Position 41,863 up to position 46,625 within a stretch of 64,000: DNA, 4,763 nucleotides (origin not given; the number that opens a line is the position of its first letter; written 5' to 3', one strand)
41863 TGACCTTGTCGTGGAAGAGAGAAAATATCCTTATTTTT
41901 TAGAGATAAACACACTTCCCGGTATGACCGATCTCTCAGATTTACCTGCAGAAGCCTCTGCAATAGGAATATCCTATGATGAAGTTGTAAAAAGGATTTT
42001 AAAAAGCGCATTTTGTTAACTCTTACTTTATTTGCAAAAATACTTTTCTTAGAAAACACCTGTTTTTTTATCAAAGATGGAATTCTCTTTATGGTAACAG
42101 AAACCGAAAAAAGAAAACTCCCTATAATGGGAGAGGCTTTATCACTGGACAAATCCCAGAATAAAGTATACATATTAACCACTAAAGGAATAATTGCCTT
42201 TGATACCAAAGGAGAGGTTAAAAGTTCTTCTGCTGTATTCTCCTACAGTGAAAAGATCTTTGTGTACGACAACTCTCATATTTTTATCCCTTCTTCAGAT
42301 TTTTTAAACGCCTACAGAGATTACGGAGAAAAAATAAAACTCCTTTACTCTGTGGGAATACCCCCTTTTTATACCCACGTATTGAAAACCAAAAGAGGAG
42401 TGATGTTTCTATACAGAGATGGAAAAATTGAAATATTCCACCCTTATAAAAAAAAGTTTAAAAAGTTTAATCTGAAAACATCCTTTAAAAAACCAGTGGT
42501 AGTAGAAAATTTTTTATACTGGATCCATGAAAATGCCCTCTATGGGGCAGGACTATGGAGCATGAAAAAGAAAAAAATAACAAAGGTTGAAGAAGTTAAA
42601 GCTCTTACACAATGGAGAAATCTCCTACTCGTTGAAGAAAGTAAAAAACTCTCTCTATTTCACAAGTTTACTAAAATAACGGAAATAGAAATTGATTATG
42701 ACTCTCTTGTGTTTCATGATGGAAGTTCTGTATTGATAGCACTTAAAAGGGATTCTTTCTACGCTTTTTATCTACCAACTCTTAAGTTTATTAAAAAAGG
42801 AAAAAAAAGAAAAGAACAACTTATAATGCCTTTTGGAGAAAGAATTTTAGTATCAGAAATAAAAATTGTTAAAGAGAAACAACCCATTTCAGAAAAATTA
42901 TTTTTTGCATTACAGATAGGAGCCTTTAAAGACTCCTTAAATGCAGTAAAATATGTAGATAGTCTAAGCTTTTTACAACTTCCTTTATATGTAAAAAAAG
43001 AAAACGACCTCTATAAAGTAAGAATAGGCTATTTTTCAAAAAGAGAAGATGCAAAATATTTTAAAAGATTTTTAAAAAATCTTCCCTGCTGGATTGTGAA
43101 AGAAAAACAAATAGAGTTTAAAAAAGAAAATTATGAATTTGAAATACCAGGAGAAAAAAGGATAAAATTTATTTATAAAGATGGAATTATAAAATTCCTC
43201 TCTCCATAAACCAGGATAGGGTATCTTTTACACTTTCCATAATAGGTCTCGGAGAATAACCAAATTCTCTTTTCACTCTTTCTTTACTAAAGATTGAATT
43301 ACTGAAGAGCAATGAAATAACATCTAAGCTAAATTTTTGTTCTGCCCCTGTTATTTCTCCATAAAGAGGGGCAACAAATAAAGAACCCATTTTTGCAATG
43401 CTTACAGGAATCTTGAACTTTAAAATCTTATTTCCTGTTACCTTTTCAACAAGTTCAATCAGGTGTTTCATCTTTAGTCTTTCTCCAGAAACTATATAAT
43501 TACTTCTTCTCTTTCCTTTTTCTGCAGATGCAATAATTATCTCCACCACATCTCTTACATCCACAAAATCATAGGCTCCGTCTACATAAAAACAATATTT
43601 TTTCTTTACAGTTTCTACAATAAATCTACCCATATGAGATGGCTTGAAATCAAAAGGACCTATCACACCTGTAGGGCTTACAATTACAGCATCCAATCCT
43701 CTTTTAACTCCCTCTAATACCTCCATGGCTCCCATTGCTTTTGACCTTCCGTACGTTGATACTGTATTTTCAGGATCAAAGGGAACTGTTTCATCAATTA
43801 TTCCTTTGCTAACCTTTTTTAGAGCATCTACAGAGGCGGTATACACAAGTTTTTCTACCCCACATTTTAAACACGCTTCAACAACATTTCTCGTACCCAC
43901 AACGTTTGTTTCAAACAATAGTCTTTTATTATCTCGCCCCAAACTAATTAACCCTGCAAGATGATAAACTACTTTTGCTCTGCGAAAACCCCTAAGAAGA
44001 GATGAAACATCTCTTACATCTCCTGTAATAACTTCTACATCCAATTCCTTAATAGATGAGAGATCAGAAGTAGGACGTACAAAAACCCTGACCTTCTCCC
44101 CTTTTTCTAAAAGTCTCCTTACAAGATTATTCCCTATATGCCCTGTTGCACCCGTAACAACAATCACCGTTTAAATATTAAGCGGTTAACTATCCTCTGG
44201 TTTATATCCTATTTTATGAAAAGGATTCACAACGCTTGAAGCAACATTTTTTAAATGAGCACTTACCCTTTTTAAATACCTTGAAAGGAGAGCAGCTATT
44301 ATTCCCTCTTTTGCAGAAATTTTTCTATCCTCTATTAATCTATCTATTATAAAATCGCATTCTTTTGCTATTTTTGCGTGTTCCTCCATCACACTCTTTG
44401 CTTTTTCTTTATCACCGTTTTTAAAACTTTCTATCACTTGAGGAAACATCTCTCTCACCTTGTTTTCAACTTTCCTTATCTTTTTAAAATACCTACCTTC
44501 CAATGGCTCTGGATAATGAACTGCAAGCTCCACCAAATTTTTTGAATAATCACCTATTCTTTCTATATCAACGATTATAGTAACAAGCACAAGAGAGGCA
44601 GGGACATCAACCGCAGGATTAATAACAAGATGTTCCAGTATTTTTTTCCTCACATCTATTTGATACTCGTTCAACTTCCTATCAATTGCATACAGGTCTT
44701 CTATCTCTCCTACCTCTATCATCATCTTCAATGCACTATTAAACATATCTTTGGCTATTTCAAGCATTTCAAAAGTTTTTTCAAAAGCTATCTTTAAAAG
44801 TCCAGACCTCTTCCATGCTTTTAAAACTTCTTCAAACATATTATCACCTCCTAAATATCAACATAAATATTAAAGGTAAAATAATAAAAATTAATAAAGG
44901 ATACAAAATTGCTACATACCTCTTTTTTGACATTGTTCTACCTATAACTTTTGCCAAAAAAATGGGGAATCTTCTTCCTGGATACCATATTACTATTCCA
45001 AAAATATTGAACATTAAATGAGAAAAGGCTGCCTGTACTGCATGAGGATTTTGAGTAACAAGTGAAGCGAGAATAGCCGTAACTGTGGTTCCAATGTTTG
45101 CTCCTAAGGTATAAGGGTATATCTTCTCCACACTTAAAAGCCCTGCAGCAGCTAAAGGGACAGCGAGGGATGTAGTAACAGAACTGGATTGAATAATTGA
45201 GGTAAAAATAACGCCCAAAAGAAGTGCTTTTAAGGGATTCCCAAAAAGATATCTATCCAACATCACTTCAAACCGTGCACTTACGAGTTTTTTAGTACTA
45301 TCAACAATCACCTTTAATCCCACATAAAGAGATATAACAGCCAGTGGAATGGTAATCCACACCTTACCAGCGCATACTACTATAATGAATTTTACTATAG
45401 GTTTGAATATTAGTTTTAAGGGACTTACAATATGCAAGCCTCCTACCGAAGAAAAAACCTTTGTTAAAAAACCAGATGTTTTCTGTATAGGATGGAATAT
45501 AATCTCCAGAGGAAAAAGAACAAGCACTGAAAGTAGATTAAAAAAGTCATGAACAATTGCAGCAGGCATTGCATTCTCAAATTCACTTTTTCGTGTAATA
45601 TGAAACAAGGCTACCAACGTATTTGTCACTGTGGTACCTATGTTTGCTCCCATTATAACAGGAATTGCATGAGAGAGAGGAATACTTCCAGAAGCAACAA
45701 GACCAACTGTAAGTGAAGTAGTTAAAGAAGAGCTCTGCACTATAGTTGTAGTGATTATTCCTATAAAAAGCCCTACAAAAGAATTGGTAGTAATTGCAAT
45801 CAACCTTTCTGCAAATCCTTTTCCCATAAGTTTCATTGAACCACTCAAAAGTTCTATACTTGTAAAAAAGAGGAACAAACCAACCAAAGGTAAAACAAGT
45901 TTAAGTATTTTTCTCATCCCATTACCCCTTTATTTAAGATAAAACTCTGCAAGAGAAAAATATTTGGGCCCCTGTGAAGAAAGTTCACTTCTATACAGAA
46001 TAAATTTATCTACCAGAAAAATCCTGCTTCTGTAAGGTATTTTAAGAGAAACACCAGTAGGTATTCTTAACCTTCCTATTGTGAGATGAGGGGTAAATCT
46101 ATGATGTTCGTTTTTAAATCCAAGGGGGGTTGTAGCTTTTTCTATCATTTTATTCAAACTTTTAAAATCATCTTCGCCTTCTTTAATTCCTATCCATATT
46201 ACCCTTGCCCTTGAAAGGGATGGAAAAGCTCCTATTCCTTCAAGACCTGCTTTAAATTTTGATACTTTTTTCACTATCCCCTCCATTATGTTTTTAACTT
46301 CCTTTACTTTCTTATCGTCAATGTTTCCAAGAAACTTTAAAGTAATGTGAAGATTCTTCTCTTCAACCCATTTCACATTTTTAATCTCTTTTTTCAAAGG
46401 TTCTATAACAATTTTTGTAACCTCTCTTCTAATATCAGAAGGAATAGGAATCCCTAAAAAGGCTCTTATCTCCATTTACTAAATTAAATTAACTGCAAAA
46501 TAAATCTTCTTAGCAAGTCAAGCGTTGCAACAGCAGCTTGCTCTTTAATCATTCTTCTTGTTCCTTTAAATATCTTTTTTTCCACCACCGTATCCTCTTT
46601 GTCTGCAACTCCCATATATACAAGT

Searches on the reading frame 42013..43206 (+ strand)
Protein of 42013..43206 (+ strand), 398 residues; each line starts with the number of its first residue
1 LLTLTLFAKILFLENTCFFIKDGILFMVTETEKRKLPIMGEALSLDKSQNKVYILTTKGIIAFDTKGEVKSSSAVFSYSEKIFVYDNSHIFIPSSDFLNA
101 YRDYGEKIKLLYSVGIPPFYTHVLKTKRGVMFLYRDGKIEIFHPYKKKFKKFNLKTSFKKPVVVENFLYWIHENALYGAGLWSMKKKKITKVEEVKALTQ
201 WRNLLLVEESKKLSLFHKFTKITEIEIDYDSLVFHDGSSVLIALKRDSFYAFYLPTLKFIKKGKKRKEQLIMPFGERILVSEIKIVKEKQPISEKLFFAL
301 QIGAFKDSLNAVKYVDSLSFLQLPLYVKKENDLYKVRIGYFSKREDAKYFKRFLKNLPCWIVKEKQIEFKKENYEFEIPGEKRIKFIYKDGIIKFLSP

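Call 44: search_protein_families(library=pfam, proteins=[window:42013-43206:+], max_evalue=1e-8)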
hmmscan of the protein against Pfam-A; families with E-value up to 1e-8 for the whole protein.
window:42013-43206:+ (398 aa): 1 family
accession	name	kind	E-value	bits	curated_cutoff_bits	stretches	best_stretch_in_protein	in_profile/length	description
PF05036.18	SPOR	-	1.3e-11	45.1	21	1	298-363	5-76/76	SPOR domain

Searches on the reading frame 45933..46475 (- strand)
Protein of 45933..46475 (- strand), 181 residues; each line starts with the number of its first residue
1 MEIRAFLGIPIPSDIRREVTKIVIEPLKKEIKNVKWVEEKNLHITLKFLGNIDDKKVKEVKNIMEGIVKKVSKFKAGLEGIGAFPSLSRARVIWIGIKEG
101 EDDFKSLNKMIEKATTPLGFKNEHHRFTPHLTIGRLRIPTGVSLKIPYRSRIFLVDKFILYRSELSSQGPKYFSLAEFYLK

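Call 45: search_protein_families(library=pfam, proteins=[window:45933-46475:-], max_evalue=0.00001)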
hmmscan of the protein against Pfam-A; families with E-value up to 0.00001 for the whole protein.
window:45933-46475:- (181 aa): 3 families
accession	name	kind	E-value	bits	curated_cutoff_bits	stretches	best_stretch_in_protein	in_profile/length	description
PF02834.22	LigT_PEase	-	4e-26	91.4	23.3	1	9-94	1-87/87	LigT like Phosphoesterase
PF13563.12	2_5_RNA_ligase2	-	9.8e-16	58.6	27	1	24-139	9-119/152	2'-5' RNA ligase superfamily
PF10469.15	AKAP7_NLS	-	1.9e-08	34.9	24.4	1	6-134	4-147/208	AKAP7 2'5' RNA ligase-like domain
